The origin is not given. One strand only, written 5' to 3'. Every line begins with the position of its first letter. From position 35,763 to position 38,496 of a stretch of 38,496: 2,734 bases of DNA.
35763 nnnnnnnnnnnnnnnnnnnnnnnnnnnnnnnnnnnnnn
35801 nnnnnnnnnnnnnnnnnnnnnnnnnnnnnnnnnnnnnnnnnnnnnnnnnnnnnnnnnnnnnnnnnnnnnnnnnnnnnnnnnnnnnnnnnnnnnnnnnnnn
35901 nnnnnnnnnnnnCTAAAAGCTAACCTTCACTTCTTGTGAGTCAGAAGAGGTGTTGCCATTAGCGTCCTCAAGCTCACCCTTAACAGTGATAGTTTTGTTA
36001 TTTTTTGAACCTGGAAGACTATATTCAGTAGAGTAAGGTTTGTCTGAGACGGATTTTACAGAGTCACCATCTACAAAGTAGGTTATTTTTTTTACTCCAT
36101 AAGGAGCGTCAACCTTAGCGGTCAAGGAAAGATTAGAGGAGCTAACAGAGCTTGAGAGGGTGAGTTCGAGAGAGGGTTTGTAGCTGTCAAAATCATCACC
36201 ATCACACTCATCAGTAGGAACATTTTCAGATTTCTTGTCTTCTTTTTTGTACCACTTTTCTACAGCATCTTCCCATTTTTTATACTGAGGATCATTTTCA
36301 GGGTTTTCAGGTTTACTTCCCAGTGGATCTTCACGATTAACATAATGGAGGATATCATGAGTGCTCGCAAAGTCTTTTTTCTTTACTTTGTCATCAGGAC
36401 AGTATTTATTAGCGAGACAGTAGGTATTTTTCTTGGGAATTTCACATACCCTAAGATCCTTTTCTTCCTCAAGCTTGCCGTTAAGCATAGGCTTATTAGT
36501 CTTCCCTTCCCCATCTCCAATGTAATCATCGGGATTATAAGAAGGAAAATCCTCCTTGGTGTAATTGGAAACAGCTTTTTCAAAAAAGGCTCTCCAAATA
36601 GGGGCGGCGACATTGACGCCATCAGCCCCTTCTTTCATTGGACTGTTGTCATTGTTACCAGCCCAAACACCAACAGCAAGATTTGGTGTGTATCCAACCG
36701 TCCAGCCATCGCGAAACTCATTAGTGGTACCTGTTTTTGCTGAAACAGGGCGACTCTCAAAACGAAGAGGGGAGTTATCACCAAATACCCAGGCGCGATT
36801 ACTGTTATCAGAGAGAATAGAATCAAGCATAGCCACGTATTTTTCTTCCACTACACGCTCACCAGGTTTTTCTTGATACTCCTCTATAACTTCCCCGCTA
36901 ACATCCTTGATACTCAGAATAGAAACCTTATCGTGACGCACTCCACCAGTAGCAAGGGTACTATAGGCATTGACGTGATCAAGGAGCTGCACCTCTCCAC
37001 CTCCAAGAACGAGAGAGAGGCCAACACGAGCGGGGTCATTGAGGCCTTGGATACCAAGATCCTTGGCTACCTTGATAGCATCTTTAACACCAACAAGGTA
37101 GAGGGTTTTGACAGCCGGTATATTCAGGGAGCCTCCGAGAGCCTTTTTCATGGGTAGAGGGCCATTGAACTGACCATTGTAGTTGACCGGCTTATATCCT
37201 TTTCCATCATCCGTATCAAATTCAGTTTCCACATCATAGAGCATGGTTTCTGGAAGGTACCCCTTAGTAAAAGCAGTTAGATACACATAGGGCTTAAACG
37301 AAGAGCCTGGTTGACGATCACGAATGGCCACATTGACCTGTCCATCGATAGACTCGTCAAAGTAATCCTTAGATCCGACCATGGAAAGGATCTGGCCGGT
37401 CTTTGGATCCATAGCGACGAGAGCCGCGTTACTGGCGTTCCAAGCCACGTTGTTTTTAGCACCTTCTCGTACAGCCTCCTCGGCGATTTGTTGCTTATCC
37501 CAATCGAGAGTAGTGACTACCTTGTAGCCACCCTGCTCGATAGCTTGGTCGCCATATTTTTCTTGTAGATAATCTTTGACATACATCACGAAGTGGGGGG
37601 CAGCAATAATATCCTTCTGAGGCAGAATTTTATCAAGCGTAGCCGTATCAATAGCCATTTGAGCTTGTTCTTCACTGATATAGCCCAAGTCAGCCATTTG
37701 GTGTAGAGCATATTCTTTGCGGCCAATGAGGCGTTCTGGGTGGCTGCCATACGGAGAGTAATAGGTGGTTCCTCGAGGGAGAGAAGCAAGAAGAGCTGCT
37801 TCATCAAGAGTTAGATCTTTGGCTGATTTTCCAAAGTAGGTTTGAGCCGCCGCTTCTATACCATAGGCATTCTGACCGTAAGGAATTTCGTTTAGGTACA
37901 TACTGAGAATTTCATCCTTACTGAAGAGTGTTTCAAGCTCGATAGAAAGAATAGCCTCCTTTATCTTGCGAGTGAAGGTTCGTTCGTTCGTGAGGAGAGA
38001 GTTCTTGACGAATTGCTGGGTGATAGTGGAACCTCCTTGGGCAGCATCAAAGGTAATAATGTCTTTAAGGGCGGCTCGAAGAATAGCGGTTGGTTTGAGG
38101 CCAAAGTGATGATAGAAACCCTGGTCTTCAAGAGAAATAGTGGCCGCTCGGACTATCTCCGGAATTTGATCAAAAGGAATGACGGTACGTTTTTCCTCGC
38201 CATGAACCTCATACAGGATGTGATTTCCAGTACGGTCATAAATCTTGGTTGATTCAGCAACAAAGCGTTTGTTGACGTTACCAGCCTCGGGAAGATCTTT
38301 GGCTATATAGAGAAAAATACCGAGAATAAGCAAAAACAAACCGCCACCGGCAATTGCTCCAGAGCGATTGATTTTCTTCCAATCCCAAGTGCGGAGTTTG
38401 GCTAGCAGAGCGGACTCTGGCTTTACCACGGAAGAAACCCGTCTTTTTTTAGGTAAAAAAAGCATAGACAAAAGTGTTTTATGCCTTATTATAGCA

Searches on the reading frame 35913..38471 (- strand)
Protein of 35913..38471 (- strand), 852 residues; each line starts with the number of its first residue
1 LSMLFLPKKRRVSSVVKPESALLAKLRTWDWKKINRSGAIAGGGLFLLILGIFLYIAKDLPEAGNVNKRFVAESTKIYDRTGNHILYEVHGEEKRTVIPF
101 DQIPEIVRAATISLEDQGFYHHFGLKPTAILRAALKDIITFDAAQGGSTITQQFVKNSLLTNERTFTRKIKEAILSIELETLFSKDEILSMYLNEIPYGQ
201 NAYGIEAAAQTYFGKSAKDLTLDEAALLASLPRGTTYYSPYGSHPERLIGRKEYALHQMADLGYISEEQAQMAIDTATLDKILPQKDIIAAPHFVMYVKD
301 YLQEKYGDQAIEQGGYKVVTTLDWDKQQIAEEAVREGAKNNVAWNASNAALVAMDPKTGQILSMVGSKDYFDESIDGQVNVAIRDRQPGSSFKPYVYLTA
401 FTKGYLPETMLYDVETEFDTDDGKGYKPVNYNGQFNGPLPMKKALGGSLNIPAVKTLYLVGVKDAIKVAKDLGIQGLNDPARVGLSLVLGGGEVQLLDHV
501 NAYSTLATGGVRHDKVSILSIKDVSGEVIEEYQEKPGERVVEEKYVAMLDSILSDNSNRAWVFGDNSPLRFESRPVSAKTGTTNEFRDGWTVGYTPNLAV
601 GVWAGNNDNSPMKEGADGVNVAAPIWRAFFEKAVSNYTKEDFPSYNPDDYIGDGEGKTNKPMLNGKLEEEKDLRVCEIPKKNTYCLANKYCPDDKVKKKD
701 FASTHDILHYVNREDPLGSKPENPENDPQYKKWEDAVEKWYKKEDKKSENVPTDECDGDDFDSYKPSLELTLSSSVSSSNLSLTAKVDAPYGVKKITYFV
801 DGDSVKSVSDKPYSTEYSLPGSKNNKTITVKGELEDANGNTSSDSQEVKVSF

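Call 8: search_protein_families(library=pfam, proteins=[window:35913-38471:-], max_evalue=0.01)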
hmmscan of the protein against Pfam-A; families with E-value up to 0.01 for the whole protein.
window:35913-38471:- (852 aa): 3 families
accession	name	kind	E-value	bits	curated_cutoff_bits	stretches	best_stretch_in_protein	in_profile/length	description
PF00912.28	Transgly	-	6.5e-61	205.3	27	1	85-259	4-177/178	Transglycosylase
PF00905.27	Transpeptidase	-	1.8e-22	80.4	22.1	1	350-629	2-297/299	Penicillin binding protein transpeptidase domain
PF17957.7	Big_7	-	7.4e-06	27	24.1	1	774-830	12-70/70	Bacterial Ig domain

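Call 35: find_encoding_contigs(protein=window:35913-38471:-, flank=10000, max_places=3)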
Protein window:35913-38471:- (852 aa): no gene with exactly this product is on record in the collection.
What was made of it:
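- Tried and rejected: Extending the window (call 35).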
